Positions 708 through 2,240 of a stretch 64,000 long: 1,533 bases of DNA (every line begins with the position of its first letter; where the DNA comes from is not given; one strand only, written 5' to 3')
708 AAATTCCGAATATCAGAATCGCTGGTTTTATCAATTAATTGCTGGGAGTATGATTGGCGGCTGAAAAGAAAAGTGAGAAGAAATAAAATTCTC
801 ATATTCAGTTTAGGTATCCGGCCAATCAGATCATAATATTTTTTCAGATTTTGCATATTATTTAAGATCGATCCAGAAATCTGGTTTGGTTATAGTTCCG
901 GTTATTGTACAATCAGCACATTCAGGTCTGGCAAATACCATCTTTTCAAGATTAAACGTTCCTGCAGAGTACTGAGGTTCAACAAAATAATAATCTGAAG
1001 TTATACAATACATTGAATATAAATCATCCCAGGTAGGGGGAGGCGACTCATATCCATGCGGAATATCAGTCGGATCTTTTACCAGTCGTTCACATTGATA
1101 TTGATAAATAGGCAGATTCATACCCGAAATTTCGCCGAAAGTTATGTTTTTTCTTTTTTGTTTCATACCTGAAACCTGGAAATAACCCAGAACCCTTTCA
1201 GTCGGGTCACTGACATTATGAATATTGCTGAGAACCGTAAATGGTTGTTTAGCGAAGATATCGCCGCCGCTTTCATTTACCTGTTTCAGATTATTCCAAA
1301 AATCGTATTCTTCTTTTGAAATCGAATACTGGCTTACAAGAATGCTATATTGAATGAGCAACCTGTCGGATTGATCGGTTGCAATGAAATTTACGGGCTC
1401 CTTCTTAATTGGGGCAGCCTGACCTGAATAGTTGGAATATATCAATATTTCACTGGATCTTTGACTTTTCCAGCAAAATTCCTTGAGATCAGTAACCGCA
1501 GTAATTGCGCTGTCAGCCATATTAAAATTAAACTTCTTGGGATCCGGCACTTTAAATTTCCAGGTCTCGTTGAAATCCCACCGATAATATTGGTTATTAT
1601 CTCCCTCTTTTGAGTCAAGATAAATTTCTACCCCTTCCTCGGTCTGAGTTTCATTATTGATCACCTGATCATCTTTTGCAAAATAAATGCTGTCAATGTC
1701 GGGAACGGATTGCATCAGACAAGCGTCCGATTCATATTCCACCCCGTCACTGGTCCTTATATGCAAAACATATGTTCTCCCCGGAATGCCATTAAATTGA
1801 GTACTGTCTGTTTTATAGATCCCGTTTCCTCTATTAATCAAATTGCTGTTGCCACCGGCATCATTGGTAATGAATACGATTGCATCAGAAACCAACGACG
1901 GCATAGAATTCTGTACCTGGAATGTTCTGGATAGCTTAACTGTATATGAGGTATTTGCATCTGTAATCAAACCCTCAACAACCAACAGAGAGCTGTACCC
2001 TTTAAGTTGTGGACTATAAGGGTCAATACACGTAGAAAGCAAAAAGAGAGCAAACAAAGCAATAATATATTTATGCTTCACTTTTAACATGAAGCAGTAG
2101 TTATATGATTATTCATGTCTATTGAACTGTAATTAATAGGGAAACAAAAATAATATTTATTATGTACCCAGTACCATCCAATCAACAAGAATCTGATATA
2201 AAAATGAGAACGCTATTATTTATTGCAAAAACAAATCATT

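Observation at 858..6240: Four-copy tandem array of DUF4249-like lipoprotein genes with mosaic (gene-conversion-like) identity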

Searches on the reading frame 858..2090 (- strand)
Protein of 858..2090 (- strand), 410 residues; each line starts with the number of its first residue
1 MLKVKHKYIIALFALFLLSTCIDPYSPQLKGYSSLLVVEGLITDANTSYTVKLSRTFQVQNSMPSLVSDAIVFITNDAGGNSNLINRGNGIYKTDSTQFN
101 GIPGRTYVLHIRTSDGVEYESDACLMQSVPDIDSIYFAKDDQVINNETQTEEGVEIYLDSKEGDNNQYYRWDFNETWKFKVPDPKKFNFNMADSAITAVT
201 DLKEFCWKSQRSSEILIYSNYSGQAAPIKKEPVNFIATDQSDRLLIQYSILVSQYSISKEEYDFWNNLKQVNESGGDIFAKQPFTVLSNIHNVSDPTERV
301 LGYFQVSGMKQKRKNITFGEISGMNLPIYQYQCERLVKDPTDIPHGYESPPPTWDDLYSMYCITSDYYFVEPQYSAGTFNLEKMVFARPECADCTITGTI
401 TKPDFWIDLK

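Call 3: search_protein_families(library=pfam, proteins=[window:858-2090:-], max_evalue=0.01)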
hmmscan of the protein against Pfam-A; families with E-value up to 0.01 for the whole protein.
window:858-2090:- (410 aa): 2 families
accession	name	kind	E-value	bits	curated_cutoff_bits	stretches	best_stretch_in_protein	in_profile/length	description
PF14054.11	DUF4249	-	2.5e-40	139.2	28.5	1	22-313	1-269/269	Domain of unknown function (DUF4249)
PF24490.1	DUF7585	-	0.0068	16.5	27.4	1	102-220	33-146/193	Domain of unknown function (DUF7585)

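Call 14: find_encoding_contigs(protein=window:858-2090:-, flank=10000, max_places=6)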
Protein window:858-2090:- (410 aa): 23 contigs read that carry it; 6 places shown.
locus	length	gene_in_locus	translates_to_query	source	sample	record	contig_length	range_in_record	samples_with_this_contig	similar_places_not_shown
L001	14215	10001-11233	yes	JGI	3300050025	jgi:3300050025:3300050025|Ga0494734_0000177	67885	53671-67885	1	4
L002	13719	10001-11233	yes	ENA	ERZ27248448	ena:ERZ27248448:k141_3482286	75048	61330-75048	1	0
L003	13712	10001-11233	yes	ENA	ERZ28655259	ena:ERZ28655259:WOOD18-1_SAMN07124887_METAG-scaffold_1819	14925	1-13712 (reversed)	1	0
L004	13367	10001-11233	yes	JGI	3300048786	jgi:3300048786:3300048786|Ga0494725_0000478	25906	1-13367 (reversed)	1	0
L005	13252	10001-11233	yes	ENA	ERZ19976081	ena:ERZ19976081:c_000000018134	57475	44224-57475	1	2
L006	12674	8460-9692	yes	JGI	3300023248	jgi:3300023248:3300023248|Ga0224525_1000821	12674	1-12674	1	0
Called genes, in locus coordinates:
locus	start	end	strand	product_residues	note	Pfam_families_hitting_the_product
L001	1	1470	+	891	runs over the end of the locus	PF19313:DUF5916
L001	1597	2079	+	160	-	PF13527:Acetyltransf_9 (weak), PF00583:Acetyltransf_1, PF13673:Acetyltransf_10, PF13508:Acetyltransf_7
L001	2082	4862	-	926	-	PF13715:CarbopepD_reg_2, PF07715:Plug (weak)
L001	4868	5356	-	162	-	-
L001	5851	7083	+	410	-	PF14054:DUF4249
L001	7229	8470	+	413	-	PF14054:DUF4249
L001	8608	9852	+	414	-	PF14054:DUF4249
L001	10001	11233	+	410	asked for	PF14054:DUF4249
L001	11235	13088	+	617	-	PF01835:MG2 (weak)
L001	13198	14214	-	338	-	?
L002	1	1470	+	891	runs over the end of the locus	PF19313:DUF5916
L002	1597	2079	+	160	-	PF13527:Acetyltransf_9 (weak), PF00583:Acetyltransf_1, PF13673:Acetyltransf_10, PF13508:Acetyltransf_7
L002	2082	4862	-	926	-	PF13715:CarbopepD_reg_2, PF07715:Plug (weak)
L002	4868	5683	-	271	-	-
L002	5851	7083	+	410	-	PF14054:DUF4249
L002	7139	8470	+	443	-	PF14054:DUF4249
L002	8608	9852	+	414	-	PF14054:DUF4249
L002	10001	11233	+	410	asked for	PF14054:DUF4249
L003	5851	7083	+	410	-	PF14054:DUF4249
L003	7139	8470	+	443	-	PF14054:DUF4249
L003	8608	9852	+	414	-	PF14054:DUF4249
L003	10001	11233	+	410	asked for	PF14054:DUF4249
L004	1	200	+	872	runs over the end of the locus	PF00521:DNA_topoisoIV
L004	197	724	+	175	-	PF13238:AAA_18 (weak), PF01202:SKI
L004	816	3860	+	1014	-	PF13646:HEAT_2 (faint)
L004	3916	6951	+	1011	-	PF20703:nSTAND1, PF23381:Beta-prop_IFT122_1st, PF24814:WD40_Prp19, PF25168:Beta-prop_WDR36-Utp21_2nd, PF25172:Beta-prop_WDR3_2nd, PF25175:Beta-prop_WDR5, PF25391:WD40_Gbeta, PF23393:Beta-prop_WDR90_POC16_2nd, +37 more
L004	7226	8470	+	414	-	PF14054:DUF4249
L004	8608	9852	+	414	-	PF14054:DUF4249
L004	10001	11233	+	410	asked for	PF14054:DUF4249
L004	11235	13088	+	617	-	PF01835:MG2 (weak)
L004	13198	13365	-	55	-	?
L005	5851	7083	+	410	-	PF14054:DUF4249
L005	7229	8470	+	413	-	PF14054:DUF4249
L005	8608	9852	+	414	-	PF14054:DUF4249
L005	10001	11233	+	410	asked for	PF14054:DUF4249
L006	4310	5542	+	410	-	PF14054:DUF4249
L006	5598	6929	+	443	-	PF14054:DUF4249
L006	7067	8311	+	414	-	PF14054:DUF4249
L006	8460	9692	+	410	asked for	PF14054:DUF4249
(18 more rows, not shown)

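Call 15: search_protein_families(library=pfam, proteins=[L001:11235-13088:+, L001:13198-14214:-, L004:816-3860:+, L004:7226-8470:+], max_evalue=0.01)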
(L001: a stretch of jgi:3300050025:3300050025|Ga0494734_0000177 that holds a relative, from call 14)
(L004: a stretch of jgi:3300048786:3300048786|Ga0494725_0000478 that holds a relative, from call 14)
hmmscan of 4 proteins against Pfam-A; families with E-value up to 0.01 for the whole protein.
L001:11235-13088:+ (617 aa): 2 families
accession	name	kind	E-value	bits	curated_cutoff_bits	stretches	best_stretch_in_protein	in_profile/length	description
PF01835.25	MG2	-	9.8e-10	39.1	32.8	1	54-136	2-83/96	MG2 domain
PF07715.20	Plug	-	0.00065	20.6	23.9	1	429-499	22-92/107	TonB-dependent Receptor Plug Domain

L001:13198-14214:- (338 aa): 0 families

L004:816-3860:+ (1014 aa): 1 family
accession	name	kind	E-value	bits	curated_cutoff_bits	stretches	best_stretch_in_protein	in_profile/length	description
PF13646.12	HEAT_2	-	8.5e-07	29.6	27.7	1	600-672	12-84/88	HEAT repeats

L004:7226-8470:+ (414 aa): 1 family
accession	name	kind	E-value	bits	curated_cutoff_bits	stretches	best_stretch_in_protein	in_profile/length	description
PF14054.11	DUF4249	-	1.2e-41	143.6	28.5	1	22-317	1-269/269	Domain of unknown function (DUF4249)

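Call 17: find_related_loci(query=A1, collection=genome_contigs, flank=10000)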
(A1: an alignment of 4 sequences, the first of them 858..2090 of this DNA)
Query A1 (410 aa) in genome_contigs; peptide patterns used: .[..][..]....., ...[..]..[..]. (x = any residue, [..] = any of these).
79 stretches matched a pattern; 13 encode a relative of the query (tblastn E <= 1e-3); 13 distinct loci.
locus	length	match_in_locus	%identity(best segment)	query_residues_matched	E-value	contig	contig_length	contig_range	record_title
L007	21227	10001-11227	95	1-409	0e+0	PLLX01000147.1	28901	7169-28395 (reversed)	MAG: Bacteroidales bacterium isolate fen_983 73.20120800_E3S.44_contig_11939, whole genome shotgun sequence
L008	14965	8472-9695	71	1-409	0e+0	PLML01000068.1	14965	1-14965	MAG: Bacteroidales bacterium isolate fen_980 73.20120800_E3D.18_contig_7598, whole genome shotgun sequence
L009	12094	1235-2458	68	1-409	0e+0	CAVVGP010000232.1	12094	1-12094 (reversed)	MAG: uncultured Bacteroidales bacterium isolate MFD01188.bin.3.138 genome assembly, contig: contig_8059, whole genome sh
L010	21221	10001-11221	68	1-410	0e+0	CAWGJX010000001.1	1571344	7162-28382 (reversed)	MAG: uncultured Bacteroidales bacterium isolate MFD05705.bin.1.174 genome assembly, contig: contig_14185, whole genome s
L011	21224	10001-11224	67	1-409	0e+0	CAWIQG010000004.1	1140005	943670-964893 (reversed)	MAG: uncultured Bacteroidales bacterium isolate MFD01476.bin.1.83 genome assembly, contig: contig_54151, whole genome sh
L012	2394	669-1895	67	1-409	0e+0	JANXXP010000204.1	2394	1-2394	MAG: Bacteroidetes bacterium isolate GL140_3_metabat_15_sub GL140_3_k141_2893222, whole genome shotgun sequence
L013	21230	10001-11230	65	1-409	0e+0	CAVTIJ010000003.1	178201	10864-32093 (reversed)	MAG: uncultured Bacteroidales bacterium isolate MFD05705.bin.1.156 genome assembly, contig: contig_51379, whole genome s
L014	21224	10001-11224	58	1-410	1e-163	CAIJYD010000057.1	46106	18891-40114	MAG: uncultured Bacteroidetes bacterium isolate Loclat_bin-13856 genome assembly, contig: bin-13856:057/135, whole genom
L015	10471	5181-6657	52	1-410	8e-145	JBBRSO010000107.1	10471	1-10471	MAG: Bacteroidales bacterium isolate La2_metabat2.088 La2_metabat2.088_K_2864264L10471_cov_11.0006, whole genome shotgun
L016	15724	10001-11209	46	6-410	3e-120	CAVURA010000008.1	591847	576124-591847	MAG: uncultured Bacteroidales bacterium isolate MFD01299.bin.1.197 genome assembly, contig: contig_13826, whole genome s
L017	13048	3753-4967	45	1-409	9e-108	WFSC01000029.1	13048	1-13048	MAG: Bacteroidales bacterium isolate S016_18 k151_146983, whole genome shotgun sequence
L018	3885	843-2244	63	1-409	3e-123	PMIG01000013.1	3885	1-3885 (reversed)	MAG: Bacteroidales bacterium isolate fen_958 73.20120600_E3D.83_contig_683203, whole genome shotgun sequence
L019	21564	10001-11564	62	1-409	6e-156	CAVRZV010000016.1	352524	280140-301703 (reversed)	MAG: uncultured Bacteroidales bacterium isolate MFD05942.bin.2.148 genome assembly, contig: contig_75383, whole genome s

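Call 19: search_protein_families(library=ncbifam, proteins=[L001:11235-13088:+, L014:11229-13625:+, L001:13198-14214:-], max_evalue=0.01)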
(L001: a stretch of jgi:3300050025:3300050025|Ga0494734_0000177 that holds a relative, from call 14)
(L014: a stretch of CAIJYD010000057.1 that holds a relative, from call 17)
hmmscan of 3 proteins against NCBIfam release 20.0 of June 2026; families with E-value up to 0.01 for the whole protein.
L001:11235-13088:+ (617 aa): 0 families

L014:11229-13625:+ (798 aa): 0 families

L001:13198-14214:- (338 aa): 0 families

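Call 24: find_homologous_proteins(query=window:858-2090:-, max_evalue=0.00001)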
Query window:858-2090:- (410 aa): 1312 proteins with E <= 0.00001 among 3187 candidates; the best 120 are listed.
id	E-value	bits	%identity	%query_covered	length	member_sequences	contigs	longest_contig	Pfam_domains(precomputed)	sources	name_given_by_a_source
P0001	1.6e-270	915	96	100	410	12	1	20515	PF14054.12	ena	-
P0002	1.3e-265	899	95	100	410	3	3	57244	PF14054.12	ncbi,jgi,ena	jgi:hypothetical protein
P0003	4.6e-265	897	94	100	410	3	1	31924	PF14054.12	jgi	jgi:hypothetical protein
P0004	4.8e-253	857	90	100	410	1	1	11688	PF14054.12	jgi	jgi:hypothetical protein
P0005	5.9e-243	824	86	100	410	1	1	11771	PF14054.12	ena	-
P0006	9.5e-241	817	85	100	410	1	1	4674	PF14054.12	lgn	-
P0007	8.9e-217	738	84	91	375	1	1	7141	PF14054.12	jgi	jgi:hypothetical protein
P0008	5.2e-208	709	75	100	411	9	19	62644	PF14054.12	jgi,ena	jgi:hypothetical protein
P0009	1.8e-203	694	72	100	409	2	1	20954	PF14054.12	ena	-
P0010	3.6e-203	693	72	100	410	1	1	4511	PF14054.12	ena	-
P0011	1.0e-202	692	74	100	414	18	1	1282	PF14054.12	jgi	jgi:hypothetical protein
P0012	1.8e-200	684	71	100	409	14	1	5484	PF14054.12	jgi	jgi:hypothetical protein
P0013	2.6e-199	680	73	100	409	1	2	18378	PF14054.12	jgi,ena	-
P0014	1.0e-196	672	71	100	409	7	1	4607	PF14054.12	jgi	jgi:hypothetical protein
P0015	3.0e-196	670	69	100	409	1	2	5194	PF14054.12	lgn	-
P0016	4.1e-195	667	70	100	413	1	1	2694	PF14054.12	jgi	jgi:hypothetical protein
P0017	3.5e-193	660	68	100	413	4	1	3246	PF14054.12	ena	-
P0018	2.2e-192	658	69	100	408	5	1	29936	PF14054.12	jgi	jgi:hypothetical protein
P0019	3.1e-192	657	69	100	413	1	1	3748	PF14054.12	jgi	jgi:hypothetical protein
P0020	3.5e-192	657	69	100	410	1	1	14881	PF14054.12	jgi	jgi:hypothetical protein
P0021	6.9e-192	656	69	100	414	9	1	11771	PF14054.12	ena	-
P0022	7.1e-192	656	68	100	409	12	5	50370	PF14054.12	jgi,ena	jgi:hypothetical protein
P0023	8.1e-192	656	68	100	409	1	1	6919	PF14054.12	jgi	jgi:Domain of unknown function (DUF4249)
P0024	4.6e-191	653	68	100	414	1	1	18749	PF14054.12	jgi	jgi:Domain of unknown function (DUF4249)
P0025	1.2e-190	652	67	100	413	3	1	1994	PF14054.12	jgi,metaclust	metaclust:\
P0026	2.7e-190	651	68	100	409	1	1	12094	PF14054.12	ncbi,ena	-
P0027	8.3e-190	649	66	100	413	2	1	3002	PF14054.12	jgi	-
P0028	1.1e-189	649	67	100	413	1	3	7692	PF14054.12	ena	-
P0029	4.9e-189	647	68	100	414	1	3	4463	PF14054.12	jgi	jgi:hypothetical protein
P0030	6.7e-189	646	70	95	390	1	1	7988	PF14054.12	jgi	jgi:hypothetical protein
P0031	1.0e-188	646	66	100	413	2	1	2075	PF14054.12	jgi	jgi:hypothetical protein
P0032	1.4e-188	645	69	100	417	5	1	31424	PF14054.12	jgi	jgi:hypothetical protein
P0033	6.0e-188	643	67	100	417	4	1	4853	PF14054.12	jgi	jgi:hypothetical protein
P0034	5.1e-187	640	70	100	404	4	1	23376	PF14054.12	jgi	-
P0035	3.7e-186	637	67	100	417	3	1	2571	PF14054.12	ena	-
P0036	8.2e-186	636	66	100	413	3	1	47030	PF14054.12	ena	-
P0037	3.5e-185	634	67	100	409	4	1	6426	PF14054.12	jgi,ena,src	-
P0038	3.5e-185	634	68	100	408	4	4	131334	PF14054.12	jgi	jgi:hypothetical protein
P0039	3.6e-185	634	67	100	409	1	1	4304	PF14054.12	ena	-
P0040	7.5e-185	633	67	100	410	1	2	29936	PF14054.12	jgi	jgi:hypothetical protein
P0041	3.9e-184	630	66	100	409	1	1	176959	PF14054.12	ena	-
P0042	5.6e-184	630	68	100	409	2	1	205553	PF14054.12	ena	-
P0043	1.7e-183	628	66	100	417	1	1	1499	PF14054.12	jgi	jgi:hypothetical protein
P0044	4.4e-183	627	72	92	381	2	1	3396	PF14054.12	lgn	-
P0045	1.3e-182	625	65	100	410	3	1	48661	PF14054.12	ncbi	ncbi:MAG: DUF4249 domain-containing protein [Bacteroidota bacterium]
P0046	1.4e-182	625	64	100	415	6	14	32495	PF14054.12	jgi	jgi:hypothetical protein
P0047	1.7e-182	625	66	100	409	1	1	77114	PF14054.12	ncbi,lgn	-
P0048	4.9e-182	623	67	100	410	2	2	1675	PF14054.12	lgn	-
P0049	6.1e-182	623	67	100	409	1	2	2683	PF14054.12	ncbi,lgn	-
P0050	1.4e-181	622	65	100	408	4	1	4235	PF14054.12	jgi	jgi:hypothetical protein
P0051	2.7e-181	621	66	100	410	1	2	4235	PF14054.12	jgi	jgi:hypothetical protein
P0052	8.0e-181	619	65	100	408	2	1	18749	PF14054.12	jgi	jgi:Domain of unknown function (DUF4249)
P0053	1.1e-180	619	65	100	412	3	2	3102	PF14054.12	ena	-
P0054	1.4e-180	619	66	100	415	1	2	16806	PF14054.12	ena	-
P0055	6.6e-180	616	65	100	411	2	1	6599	PF14054.12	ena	-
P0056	1.3e-179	616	65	100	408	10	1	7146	PF14054.12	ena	-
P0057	4.1e-179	614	64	100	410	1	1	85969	PF14054.12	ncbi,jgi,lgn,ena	jgi:Domain of unknown function (DUF4249)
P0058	1.0e-178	613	65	100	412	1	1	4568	PF14054.12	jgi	jgi:hypothetical protein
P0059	3.0e-178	611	66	100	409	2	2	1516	PF14054.12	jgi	jgi:hypothetical protein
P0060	3.6e-178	611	65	100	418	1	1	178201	PF14054.12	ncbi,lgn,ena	-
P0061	3.7e-178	611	63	100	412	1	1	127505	PF14054.12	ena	-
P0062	3.7e-178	611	64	100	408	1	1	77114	PF14054.12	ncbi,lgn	-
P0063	4.4e-178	610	64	100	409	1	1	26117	PF14054.12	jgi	-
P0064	1.5e-177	609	65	100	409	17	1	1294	PF14054.12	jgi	jgi:hypothetical protein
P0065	3.5e-177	608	63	100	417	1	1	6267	PF14054.12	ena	-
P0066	3.9e-177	607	66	99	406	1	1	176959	PF14054.12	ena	-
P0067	5.1e-177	607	63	100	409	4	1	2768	PF14054.12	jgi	jgi:hypothetical protein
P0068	5.6e-177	607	66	100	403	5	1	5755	PF14054.12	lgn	-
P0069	6.9e-177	607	63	100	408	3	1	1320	PF14054.12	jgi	-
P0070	9.8e-177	606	64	100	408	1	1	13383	PF14054.12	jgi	jgi:hypothetical protein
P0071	1.3e-176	606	61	100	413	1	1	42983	PF14054.12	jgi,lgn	jgi:hypothetical protein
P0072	1.3e-176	606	64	100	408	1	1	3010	PF14054.12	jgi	jgi:hypothetical protein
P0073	1.9e-176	605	64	100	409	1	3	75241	PF14054.12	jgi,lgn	jgi:hypothetical protein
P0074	2.4e-176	605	62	100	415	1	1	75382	PF14054.12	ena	-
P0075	3.2e-176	604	63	100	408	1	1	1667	PF14054.12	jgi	-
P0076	1.2e-175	602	64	100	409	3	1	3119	PF14054.12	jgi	jgi:hypothetical protein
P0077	1.6e-175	602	64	100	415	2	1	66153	PF14054.12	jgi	jgi:hypothetical protein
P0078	4.6e-175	601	63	100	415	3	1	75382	PF14054.12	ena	-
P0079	6.2e-175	600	64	100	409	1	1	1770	PF14054.12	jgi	-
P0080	1.0e-174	599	64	100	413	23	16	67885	PF14054.12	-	-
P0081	1.3e-174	599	64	100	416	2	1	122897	PF14054.12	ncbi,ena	-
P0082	1.5e-174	599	61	100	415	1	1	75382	PF14054.12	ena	-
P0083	1.5e-174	599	65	100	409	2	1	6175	PF14054.12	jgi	jgi:hypothetical protein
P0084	1.9e-174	599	65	100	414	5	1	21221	PF14054.12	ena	-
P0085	2.3e-174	598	63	100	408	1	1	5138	PF14054.12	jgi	jgi:hypothetical protein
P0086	3.2e-174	598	63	100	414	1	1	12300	PF14054.12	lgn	-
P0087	3.5e-174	598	63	100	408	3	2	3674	PF14054.12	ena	-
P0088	4.1e-174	597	63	100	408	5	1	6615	PF14054.12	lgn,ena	-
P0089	5.1e-174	597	63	100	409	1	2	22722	PF14054.12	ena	-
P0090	5.4e-174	597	64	100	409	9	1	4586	PF14054.12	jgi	jgi:hypothetical protein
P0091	7.7e-174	596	62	100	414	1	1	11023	PF14054.12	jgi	jgi:hypothetical protein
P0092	1.3e-173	596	64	100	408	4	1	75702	PF14054.12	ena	-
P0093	1.5e-173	596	65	100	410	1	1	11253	PF14054.12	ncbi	-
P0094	1.7e-173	595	64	99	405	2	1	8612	PF14054.12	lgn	-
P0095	2.0e-173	595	65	100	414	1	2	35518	PF14054.12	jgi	jgi:hypothetical protein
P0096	2.2e-173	595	63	100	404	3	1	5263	PF14054.12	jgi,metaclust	metaclust:\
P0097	5.6e-173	594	64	100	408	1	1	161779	PF14054.12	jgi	jgi:hypothetical protein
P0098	6.2e-173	594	64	100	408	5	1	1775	PF14054.12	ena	-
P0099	7.9e-173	593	64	100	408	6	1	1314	PF14054.12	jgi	jgi:hypothetical protein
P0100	1.3e-172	592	64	100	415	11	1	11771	PF14054.12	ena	-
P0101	1.4e-172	592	62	99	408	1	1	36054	PF14054.12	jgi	jgi:hypothetical protein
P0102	2.1e-172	592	63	100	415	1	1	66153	PF14054.12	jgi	jgi:hypothetical protein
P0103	2.1e-172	592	61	99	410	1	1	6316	PF14054.12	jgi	jgi:hypothetical protein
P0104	2.1e-172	592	64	100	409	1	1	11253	PF14054.12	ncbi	-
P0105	3.0e-172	591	63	100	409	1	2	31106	PF14054.12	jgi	jgi:hypothetical protein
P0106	3.2e-172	591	63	100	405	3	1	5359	PF14054.12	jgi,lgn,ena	-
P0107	3.7e-172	591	64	100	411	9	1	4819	PF14054.12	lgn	-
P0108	4.5e-172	591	62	100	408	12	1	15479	PF14054.12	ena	-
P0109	5.9e-172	590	63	100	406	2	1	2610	PF14054.12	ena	-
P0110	6.3e-172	590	62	100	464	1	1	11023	PF14054.12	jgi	jgi:hypothetical protein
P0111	6.8e-172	590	63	100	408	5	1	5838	PF14054.12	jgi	jgi:hypothetical protein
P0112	6.9e-172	590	62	99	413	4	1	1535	PF14054.12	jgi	jgi:hypothetical protein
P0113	8.2e-172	590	64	95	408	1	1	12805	PF14054.12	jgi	jgi:hypothetical protein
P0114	1.3e-171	589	63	100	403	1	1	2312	PF14054.12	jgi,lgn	jgi:hypothetical protein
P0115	1.5e-171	589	63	100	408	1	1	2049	PF14054.12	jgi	jgi:hypothetical protein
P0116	1.6e-171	589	62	100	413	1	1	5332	PF14054.12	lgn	-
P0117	2.0e-171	589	63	100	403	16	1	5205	PF14054.12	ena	-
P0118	3.1e-171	588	62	100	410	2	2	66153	PF14054.12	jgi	jgi:hypothetical protein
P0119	3.8e-171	588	63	100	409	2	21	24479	PF14054.12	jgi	jgi:hypothetical protein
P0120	4.9e-171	587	62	100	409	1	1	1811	PF14054.12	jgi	jgi:hypothetical protein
